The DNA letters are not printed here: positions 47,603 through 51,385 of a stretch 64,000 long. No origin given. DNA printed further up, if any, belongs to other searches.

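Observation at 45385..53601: Three-gene module: Peptidase_MA-like giant lipoprotein flanked by two paralogous beta-sandwich / alpha-alpha-toroid / discoidin-like secreted proteins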

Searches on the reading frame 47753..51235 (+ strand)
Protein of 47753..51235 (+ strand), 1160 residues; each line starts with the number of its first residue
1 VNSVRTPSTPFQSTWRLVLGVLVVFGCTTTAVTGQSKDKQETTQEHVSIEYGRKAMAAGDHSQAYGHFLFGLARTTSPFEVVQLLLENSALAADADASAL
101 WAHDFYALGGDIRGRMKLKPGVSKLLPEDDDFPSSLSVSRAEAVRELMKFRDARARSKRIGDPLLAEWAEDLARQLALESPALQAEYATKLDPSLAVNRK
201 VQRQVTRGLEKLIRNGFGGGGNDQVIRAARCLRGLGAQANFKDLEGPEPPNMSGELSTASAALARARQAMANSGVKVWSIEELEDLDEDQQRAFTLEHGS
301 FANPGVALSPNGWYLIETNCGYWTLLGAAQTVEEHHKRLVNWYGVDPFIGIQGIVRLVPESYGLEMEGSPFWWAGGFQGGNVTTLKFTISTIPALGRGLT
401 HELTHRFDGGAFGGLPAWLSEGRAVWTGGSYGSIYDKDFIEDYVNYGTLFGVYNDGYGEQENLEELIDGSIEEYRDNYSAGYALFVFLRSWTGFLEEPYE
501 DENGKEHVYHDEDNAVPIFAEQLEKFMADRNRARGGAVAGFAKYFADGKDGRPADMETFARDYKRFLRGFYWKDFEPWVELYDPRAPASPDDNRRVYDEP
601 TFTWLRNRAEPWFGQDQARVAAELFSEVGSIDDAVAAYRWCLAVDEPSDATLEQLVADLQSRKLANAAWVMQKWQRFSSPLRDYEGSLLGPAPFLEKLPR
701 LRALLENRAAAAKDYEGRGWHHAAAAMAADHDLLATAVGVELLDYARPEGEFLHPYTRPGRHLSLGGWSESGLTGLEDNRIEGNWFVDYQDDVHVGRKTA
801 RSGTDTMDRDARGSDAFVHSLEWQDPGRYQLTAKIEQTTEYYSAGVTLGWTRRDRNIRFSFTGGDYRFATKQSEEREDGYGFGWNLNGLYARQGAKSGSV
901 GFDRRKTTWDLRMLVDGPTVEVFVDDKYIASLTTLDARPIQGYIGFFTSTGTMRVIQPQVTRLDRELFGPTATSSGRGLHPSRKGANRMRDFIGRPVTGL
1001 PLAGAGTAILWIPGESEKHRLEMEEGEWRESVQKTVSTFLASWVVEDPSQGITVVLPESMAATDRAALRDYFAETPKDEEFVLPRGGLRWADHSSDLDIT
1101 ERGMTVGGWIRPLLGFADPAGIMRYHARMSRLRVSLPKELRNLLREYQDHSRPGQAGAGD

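Call 4: search_protein_families(library=pfam, proteins=[window:47753-51235:+], max_evalue=0.1)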
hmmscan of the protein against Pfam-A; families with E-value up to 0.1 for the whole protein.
window:47753-51235:+ (1160 aa): 2 families
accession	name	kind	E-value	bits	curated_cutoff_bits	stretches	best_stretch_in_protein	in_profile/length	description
PF08244.19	Glyco_hydro_32C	-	0.0061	17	21.9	1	827-930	32-126/158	Glycosyl hydrolases family 32 C terminal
PF13485.12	Peptidase_MA_2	-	0.011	16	32.4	1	373-453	42-127/201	Peptidase MA superfamily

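Call 5: search_protein_families(library=ncbifam, proteins=[window:47753-51235:+], max_evalue=0.1)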
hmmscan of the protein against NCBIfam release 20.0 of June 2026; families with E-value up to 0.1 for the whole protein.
window:47753-51235:+ (1160 aa): 0 families

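Call 9: find_homologous_proteins(query=window:47753-51235:+)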
Query window:47753-51235:+ (1160 aa): 280 proteins with E <= 0.001 among 8000 candidates; the best 120 are listed.
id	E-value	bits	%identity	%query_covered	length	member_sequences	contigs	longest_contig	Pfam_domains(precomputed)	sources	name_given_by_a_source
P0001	0.0e+0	2691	100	100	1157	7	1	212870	-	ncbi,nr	ncbi:MAG: hypothetical protein QF489_01805 [Planctomycetota bacterium]|nr:hypothetical protein [Plan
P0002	0.0e+0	2091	78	100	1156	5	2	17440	-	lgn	-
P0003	0.0e+0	2048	76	100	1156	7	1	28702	-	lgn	-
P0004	0.0e+0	1672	66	96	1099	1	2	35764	-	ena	-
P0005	0.0e+0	1445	57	99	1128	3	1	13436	-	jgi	-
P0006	0.0e+0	1434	56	99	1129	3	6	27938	-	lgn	-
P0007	0.0e+0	1430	57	96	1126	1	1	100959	-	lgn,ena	-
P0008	0.0e+0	1429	57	100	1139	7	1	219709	-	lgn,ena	-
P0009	0.0e+0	1425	57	97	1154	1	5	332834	-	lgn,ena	-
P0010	0.0e+0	1420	58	96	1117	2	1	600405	-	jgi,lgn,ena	-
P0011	0.0e+0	1417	57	97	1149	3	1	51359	-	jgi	jgi:hypothetical protein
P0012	0.0e+0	1399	55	99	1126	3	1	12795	-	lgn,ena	-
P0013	0.0e+0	1395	56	96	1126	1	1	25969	-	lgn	-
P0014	0.0e+0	1355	54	97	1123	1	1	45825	-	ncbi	-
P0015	0.0e+0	1232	52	97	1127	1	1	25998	-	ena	-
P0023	0.0e+0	1164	50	97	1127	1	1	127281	-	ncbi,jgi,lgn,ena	-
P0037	0.0e+0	1029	46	99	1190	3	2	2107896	-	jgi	jgi:hypothetical protein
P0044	4.7e-287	973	44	97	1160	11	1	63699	-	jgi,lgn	-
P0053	2.1e-259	882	41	99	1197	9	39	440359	-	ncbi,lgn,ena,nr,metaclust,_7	ncbi:MAG: hypothetical protein CMJ94_10705 [Planctomycetes bacterium]|nr:hypothetical protein [Planc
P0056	7.5e-238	811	44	83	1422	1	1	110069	PF12674.13,PF00903.32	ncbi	ncbi:MAG: VOC family protein [Planctomycetota bacterium]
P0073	8.1e-219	747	42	86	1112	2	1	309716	-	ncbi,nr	ncbi:MAG: hypothetical protein IT454_06290 [Planctomycetes bacterium]|nr:hypothetical protein [Planc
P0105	5.3e-208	712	39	82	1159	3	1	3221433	-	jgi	jgi:hypothetical protein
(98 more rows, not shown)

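Call 11: find_encoding_contigs(protein=P0037, flank=10000, max_places=2)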
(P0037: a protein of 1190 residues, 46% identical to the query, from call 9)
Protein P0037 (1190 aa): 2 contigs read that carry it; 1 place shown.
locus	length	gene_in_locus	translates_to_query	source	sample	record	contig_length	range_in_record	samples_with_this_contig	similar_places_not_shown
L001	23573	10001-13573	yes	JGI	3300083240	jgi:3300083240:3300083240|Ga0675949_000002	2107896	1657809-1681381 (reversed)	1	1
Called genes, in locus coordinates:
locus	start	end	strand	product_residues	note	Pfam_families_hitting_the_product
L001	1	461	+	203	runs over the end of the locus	PF02353:CMAS, PF13489:Methyltransf_23, PF03848:TehB, PF05175:MTS, PF08241:Methyltransf_11, PF08242:Methyltransf_12, PF13649:Methyltransf_25, PF13847:Methyltransf_31, +1 more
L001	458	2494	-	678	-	PF01839:FG-GAP (faint), PF13517:FG-GAP_3, PF07593:UnbV_ASPIC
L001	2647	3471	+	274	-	PF06439:3keto-disac_hyd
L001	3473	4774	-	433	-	PF13517:FG-GAP_3 (faint), PF07593:UnbV_ASPIC, PF00578:AhpC-TSA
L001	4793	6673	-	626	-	PF01839:FG-GAP (faint), PF13517:FG-GAP_3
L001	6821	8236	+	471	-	PF00578:AhpC-TSA, PF08534:Redoxin, PF00085:Thioredoxin, PF13905:Thioredoxin_8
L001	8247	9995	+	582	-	PF17900:Peptidase_M1_N, PF01433:Peptidase_M1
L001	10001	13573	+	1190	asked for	-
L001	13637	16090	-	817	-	-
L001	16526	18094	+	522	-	PF23727:Beta-prop_FAM234A_B (faint), PF13517:FG-GAP_3 (weak), PF01839:FG-GAP (weak)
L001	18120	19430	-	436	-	PF01408:GFO_IDH_MocA, PF22725:GFO_IDH_MocA_C3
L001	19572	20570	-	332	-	-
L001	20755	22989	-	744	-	PF02424:ApbE, PF00884:Sulfatase, PF01663:Phosphodiest, PF16347:SGSH_C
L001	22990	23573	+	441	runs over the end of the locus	PF03781:FGE-sulfatase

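Call 12: find_encoding_contigs(protein=P0105, flank=10000, max_places=2)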
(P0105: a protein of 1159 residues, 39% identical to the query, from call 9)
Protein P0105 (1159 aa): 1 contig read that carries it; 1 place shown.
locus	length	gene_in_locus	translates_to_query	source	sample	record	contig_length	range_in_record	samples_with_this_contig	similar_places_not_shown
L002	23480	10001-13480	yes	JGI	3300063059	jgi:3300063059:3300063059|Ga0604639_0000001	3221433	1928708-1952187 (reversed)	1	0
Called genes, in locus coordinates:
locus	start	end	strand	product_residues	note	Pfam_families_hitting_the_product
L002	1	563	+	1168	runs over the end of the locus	PF13205:Big_5 (faint)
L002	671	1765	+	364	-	PF13181:TPR_8 (faint)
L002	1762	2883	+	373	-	-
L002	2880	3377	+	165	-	-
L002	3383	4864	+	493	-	PF00025:Arf (weak)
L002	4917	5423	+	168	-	PF03259:Robl_LC7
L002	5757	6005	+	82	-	PF00830:Ribosomal_L28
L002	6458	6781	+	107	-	PF00216:Bac_DNA_binding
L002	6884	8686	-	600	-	PF00133:tRNA-synt_1, PF09334:tRNA-synt_1g, PF19303:Anticodon_3, PF08264:Anticodon_1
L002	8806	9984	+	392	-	PF02771:Acyl-CoA_dh_N, PF02770:Acyl-CoA_dh_M, PF00441:Acyl-CoA_dh_1, PF08028:Acyl-CoA_dh_2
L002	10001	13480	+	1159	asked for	-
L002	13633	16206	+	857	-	PF00069:Pkinase, PF01636:APH (weak), PF07714:PK_Tyr_Ser-Thr, PF03781:FGE-sulfatase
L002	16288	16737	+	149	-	-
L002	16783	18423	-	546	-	PF06418:CTP_synth_N, PF00117:GATase, PF07722:Peptidase_C26 (weak)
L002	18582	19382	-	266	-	PF02348:CTP_transf_3, PF12804:NTP_transf_3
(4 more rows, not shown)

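Call 13: find_encoding_contigs(protein=P0010, flank=10000, max_places=1)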
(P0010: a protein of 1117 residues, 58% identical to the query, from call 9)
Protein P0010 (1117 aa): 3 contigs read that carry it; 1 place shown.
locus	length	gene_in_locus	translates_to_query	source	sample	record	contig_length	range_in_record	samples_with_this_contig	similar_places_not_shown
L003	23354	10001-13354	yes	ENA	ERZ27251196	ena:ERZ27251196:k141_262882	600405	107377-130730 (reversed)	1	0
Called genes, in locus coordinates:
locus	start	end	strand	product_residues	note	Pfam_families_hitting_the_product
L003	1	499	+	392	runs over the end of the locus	PF01612:DNA_pol_A_exo1, PF00570:HRDC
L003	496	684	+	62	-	-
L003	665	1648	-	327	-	PF02492:cobW, PF07683:CobW_C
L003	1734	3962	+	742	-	PF17764:PriA_3primeBD, PF00270:DEAD, PF04851:ResIII, PF18319:Zn_ribbon_PriA, PF00271:Helicase_C (weak), PF18074:PriA_C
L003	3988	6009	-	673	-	PF00514:Arm (faint), PF03130:HEAT_PBS (faint), PF13513:HEAT_EZ (faint), PF02985:HEAT (faint), PF13646:HEAT_2, PF00092:VWA, PF13768:VWA_3, PF13519:VWA_2 (weak)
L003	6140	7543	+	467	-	PF01212:Beta_elim_lyase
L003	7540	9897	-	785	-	PF00754:F5_F8_type_C (weak)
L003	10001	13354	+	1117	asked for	-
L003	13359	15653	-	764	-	-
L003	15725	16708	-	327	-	-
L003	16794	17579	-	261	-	PF01027:Bax1-I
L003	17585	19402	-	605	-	PF00474:SSF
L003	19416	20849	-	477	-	PF00933:Glyco_hydro_3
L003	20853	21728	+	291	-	PF01112:Asparaginase_2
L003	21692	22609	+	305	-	PF00892:EamA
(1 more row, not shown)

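Call 14: find_encoding_contigs(protein=P0053, flank=10000, max_places=1)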
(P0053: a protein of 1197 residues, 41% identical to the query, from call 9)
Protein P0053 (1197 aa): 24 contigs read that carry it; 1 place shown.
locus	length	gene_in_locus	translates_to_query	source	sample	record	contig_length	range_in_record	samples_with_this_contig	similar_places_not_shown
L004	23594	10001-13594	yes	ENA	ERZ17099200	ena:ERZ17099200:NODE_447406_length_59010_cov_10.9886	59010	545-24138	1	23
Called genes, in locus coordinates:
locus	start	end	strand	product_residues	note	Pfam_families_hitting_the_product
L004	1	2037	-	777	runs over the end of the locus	PF00082:Peptidase_S8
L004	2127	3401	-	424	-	PF13517:FG-GAP_3, PF07593:UnbV_ASPIC, PF00578:AhpC-TSA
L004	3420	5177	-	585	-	PF01839:FG-GAP (faint), PF13517:FG-GAP_3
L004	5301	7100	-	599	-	PF13646:HEAT_2 (faint)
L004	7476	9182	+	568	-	PF17900:Peptidase_M1_N, PF01433:Peptidase_M1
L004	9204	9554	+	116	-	PF00903:Glyoxalase, PF18029:Glyoxalase_6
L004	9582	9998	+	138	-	-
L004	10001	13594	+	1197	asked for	-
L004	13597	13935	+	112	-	-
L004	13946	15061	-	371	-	PF13439:Glyco_transf_4, PF20706:GT4-conflict (weak), PF00534:Glycos_transf_1, PF13692:Glyco_trans_1_4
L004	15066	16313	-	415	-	PF00535:Glycos_transf_2, PF26629:GT2_TM_C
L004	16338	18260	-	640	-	-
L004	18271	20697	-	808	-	PF13243:SQHop_cyclase_C (faint), PF00754:F5_F8_type_C (weak)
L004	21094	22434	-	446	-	PF01408:GFO_IDH_MocA, PF22725:GFO_IDH_MocA_C3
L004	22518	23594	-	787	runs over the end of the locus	PF02424:ApbE, PF00884:Sulfatase, PF01663:Phosphodiest, PF16347:SGSH_C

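Call 15: find_encoding_contigs(protein=P0023, flank=10000, max_places=1)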
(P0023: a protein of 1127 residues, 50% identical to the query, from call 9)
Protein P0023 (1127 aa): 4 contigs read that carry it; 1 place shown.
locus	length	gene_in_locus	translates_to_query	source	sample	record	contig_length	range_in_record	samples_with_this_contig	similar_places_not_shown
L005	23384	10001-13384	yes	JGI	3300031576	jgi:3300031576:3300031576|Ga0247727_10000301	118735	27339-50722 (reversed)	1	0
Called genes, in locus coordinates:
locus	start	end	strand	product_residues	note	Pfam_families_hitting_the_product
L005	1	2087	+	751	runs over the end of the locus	PF17764:PriA_3primeBD, PF00270:DEAD, PF04851:ResIII, PF18319:Zn_ribbon_PriA (weak), PF00271:Helicase_C (weak), PF18074:PriA_C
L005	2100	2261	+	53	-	-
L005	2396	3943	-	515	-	-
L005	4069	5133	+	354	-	PF21959:DUF6923 (faint)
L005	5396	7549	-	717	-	PF02985:HEAT (faint), PF00514:Arm (faint), PF13646:HEAT_2, PF00092:VWA, PF13519:VWA_2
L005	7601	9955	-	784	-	PF13249:SQHop_cyclase_N (faint)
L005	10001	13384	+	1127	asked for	-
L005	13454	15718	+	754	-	PF13229:Beta_helix (faint)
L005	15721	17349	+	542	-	-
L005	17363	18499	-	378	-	PF01966:HD, PF13286:HD_assoc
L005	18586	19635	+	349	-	PF00793:DAHP_synth_1, PF03102:NeuB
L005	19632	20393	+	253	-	PF00121:TIM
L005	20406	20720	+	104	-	PF03840:SecG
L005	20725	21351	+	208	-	PF00156:Pribosyltran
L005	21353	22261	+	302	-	PF03755:YicC-like_N, PF08340:YicC-like_C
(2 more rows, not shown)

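Call 16: find_encoding_contigs(protein=P0073, flank=10000, max_places=1)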
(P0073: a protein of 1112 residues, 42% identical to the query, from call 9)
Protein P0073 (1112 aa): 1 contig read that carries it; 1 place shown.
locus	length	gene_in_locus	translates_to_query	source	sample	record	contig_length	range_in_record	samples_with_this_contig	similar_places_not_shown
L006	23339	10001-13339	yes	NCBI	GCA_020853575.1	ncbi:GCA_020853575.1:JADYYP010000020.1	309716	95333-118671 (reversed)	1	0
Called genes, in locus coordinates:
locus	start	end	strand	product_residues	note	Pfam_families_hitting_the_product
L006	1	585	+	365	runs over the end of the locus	PF13428:TPR_14 (faint), PF07719:TPR_2 (faint)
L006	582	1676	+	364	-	PF11846:Wzy_C_2 (faint), PF13428:TPR_14 (faint), PF07719:TPR_2 (faint), PF14559:TPR_19 (faint)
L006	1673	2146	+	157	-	PF03259:Robl_LC7 (faint)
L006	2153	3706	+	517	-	PF00025:Arf (weak)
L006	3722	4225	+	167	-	PF03259:Robl_LC7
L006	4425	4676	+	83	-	PF00830:Ribosomal_L28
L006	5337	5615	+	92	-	PF00216:Bac_DNA_binding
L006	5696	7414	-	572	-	PF00133:tRNA-synt_1, PF09334:tRNA-synt_1g, PF19303:Anticodon_3, PF08264:Anticodon_1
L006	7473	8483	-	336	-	PF07264:EI24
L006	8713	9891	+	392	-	PF02771:Acyl-CoA_dh_N, PF02770:Acyl-CoA_dh_M, PF00441:Acyl-CoA_dh_1, PF08028:Acyl-CoA_dh_2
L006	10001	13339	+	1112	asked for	-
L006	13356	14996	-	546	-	PF06418:CTP_synth_N, PF00117:GATase, PF07722:Peptidase_C26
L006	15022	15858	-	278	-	PF02348:CTP_transf_3, PF12804:NTP_transf_3 (weak)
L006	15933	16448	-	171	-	-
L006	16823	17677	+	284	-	PF05489:Phage_tail_X (faint), PF01476:LysM (weak)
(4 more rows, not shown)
